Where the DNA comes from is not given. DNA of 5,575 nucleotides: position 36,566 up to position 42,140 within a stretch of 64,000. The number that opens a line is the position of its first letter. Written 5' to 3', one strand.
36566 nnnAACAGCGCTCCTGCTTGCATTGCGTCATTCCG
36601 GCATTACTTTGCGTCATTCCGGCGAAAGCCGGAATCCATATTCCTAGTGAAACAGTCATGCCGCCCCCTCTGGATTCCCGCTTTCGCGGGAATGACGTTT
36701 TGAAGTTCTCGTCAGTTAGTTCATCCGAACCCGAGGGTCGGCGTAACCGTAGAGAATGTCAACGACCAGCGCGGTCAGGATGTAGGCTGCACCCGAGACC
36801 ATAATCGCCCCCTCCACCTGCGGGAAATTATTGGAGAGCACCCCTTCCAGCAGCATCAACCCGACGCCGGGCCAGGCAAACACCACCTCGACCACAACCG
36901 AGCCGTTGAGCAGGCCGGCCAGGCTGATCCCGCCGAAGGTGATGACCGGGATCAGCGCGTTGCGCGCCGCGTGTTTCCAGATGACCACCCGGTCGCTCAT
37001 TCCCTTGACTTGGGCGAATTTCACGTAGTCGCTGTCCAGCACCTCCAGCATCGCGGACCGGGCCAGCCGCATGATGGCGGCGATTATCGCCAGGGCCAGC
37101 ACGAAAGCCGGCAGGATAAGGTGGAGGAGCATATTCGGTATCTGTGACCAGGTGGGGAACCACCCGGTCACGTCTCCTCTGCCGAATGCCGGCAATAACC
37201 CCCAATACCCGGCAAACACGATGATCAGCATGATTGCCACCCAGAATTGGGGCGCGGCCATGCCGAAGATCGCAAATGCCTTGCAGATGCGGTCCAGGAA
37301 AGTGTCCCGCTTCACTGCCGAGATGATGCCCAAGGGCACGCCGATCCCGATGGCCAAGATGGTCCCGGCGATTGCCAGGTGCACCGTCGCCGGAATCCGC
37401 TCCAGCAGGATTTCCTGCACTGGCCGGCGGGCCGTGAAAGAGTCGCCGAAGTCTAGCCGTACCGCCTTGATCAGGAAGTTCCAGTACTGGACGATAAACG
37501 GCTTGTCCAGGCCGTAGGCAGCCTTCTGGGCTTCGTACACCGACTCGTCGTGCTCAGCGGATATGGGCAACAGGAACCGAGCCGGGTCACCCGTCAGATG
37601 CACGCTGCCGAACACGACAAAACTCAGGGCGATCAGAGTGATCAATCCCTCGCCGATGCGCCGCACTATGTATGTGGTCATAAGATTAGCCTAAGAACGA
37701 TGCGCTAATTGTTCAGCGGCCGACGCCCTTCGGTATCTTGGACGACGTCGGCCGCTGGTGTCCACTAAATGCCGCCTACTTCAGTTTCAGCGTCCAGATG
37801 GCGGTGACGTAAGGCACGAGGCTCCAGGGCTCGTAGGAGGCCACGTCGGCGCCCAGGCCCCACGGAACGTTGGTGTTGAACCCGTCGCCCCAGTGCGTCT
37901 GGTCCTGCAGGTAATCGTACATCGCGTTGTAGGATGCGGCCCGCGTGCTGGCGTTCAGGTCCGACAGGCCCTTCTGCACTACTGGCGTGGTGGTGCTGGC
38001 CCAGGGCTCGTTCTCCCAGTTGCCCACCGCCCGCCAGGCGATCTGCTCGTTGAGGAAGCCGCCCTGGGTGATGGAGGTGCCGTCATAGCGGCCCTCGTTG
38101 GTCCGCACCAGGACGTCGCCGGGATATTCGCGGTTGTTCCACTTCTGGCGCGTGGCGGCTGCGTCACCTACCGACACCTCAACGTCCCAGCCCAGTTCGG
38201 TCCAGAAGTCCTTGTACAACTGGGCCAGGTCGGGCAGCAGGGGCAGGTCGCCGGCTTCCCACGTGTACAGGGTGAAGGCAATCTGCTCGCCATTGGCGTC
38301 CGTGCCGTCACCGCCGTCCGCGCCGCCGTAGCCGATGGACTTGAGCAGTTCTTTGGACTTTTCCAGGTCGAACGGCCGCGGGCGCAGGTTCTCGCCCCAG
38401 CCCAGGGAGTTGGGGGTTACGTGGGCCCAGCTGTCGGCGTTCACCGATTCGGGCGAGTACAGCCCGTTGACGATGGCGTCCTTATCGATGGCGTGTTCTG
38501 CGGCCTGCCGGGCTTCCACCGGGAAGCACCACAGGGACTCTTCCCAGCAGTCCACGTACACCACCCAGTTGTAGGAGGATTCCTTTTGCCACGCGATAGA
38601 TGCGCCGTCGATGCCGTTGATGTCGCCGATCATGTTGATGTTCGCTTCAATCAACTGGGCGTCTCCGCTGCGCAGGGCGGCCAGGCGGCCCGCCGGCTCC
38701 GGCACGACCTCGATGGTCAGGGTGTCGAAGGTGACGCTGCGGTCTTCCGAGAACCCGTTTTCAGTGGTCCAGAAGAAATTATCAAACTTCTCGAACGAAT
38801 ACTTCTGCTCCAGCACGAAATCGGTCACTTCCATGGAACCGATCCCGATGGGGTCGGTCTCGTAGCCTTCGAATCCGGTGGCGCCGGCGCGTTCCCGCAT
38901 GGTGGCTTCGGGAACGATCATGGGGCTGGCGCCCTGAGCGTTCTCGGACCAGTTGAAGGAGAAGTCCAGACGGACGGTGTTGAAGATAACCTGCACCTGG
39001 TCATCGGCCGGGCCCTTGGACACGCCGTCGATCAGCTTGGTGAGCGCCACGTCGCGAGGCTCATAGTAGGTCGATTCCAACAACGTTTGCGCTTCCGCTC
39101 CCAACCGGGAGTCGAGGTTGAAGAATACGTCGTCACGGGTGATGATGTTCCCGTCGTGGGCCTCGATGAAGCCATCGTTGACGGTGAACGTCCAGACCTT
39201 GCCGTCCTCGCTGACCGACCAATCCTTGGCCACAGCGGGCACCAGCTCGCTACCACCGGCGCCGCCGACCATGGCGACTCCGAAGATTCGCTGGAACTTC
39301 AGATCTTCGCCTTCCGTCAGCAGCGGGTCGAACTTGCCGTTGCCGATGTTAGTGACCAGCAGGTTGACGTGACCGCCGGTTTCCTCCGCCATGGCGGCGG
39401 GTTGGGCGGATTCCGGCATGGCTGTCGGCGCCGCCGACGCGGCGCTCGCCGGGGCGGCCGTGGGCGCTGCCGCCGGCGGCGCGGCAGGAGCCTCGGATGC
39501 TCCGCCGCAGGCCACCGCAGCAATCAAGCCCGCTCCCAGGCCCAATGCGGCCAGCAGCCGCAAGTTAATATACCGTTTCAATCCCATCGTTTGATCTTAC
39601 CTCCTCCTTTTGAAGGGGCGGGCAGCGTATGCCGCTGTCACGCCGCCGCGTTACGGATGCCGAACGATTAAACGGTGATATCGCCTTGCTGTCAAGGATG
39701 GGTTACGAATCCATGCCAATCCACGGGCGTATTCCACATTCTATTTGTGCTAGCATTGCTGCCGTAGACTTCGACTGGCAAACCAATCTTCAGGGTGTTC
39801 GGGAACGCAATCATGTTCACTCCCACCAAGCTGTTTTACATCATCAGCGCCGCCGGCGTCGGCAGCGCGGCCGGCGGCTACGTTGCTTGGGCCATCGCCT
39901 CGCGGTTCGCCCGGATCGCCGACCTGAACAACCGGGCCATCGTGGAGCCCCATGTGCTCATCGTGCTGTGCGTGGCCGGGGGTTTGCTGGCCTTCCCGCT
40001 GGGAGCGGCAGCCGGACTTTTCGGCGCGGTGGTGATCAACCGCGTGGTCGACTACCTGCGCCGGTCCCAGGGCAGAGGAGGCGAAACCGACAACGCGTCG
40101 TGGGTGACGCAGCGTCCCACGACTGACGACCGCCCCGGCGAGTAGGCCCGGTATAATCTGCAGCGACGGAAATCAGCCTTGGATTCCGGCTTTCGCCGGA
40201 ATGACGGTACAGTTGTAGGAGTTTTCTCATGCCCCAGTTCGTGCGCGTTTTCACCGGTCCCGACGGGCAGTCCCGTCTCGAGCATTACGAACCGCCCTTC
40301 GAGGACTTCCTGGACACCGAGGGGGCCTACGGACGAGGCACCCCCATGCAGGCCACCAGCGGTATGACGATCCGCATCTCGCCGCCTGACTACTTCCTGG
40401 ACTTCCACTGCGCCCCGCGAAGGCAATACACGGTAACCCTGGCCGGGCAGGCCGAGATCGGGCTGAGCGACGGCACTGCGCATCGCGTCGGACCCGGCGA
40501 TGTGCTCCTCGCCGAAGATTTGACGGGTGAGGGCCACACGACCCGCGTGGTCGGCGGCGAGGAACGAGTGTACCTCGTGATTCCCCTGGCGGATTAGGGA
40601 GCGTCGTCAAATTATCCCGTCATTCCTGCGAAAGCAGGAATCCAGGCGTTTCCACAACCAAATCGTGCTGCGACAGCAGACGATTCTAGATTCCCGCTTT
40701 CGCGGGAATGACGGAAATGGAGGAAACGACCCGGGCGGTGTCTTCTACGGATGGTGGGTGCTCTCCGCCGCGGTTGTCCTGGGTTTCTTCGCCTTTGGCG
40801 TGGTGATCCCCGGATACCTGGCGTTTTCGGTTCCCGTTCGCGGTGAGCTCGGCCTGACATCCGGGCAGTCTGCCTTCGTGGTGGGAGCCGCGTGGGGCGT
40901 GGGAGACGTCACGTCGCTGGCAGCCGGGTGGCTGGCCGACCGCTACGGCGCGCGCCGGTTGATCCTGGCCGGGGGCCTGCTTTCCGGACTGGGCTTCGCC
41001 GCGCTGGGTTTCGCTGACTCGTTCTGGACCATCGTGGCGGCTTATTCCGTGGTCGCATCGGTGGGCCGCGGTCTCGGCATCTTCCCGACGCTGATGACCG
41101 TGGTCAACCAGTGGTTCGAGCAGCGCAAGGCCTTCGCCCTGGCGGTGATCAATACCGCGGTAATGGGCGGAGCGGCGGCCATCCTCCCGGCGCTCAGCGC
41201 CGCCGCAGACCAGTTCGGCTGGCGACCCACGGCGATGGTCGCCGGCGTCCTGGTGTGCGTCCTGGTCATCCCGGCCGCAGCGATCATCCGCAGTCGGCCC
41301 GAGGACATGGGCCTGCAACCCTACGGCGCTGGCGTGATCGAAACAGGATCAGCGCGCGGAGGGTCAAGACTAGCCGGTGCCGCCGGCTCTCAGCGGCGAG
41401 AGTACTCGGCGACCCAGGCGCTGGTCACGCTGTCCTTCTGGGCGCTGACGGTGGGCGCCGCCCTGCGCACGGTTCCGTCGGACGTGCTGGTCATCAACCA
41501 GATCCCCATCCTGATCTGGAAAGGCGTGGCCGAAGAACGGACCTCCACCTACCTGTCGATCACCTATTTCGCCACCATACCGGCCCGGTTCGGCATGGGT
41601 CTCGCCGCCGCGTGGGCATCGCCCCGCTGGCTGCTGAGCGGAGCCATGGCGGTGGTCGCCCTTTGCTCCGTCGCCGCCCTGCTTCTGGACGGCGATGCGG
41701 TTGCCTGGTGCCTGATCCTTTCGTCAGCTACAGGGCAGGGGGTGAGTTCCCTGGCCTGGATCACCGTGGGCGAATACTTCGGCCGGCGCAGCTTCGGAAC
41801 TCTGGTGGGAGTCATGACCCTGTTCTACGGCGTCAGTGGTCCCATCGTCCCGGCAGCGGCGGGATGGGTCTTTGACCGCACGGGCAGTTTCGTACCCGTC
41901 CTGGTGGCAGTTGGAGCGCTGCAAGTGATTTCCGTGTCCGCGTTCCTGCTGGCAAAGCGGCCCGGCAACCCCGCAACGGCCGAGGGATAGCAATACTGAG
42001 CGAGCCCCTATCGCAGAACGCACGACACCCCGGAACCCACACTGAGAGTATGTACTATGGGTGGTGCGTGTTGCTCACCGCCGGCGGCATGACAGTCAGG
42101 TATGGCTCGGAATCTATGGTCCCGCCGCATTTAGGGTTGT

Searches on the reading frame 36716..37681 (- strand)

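Call 25: search_protein_families(library=pfam, proteins=[window:36716-37681:-], max_evalue=0.001)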
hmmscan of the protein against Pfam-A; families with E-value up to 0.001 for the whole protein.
window:36716-37681:- (321 aa): 2 families
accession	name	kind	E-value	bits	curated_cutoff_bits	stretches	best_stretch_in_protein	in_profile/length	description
PF00528.27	BPD_transp_1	-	3.3e-41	141.5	26.4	1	114-319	1-183/184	Binding-protein-dependent transport system inner membrane component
PF19300.4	BPD_transp_1_N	-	1.5e-09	38.4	23.8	1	1-103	1-114/114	Binding-prot-dependent transport system membrane comp, N-term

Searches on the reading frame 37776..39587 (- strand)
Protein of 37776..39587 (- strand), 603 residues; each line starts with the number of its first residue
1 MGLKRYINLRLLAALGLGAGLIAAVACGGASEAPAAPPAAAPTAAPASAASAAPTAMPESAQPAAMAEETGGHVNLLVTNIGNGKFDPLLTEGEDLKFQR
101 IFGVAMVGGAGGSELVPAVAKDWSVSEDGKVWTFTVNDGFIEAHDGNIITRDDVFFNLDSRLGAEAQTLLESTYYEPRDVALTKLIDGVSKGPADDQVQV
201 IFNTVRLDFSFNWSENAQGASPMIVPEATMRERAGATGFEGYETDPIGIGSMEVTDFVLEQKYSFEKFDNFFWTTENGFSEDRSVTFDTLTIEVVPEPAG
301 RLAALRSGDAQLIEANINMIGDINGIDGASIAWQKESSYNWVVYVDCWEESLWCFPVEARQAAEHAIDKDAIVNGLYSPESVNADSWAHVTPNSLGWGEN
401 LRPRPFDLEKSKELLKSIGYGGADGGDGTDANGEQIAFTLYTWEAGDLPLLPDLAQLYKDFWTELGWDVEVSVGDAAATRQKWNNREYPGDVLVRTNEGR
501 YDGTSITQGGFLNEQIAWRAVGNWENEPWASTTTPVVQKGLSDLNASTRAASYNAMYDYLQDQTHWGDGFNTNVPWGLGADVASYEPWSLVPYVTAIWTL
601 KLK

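Call 25: search_protein_families(library=pfam, proteins=[window:37776-39587:-], max_evalue=0.001)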
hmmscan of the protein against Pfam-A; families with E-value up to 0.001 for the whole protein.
window:37776-39587:- (603 aa): 1 family
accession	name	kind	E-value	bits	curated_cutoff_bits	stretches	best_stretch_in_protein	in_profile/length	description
PF00496.27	SBP_bac_5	-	9.2e-42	143.9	32.4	1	114-489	1-340/368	Bacterial extracellular solute-binding proteins, family 5 Middle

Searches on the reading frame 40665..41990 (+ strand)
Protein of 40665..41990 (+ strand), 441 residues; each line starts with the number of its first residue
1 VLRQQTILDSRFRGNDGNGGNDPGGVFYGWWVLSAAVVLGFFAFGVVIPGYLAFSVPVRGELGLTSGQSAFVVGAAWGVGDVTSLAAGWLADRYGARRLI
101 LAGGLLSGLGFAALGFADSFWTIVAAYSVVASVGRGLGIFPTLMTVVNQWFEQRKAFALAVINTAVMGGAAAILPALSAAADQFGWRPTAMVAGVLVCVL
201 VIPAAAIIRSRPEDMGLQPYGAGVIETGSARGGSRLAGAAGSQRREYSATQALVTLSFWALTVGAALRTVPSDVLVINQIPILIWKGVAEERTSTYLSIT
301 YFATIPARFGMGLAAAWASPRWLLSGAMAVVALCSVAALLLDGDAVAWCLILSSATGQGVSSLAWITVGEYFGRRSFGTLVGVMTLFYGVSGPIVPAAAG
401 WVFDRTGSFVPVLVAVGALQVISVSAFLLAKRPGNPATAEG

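Call 25: search_protein_families(library=pfam, proteins=[window:40665-41990:+], max_evalue=0.001)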
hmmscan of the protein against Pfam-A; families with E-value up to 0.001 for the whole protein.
window:40665-41990:+ (441 aa): 1 family
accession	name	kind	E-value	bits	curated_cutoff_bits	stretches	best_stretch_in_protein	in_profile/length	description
PF07690.21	MFS_1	-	6.4e-22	78.4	33.4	1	32-396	3-347/347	Major Facilitator Superfamily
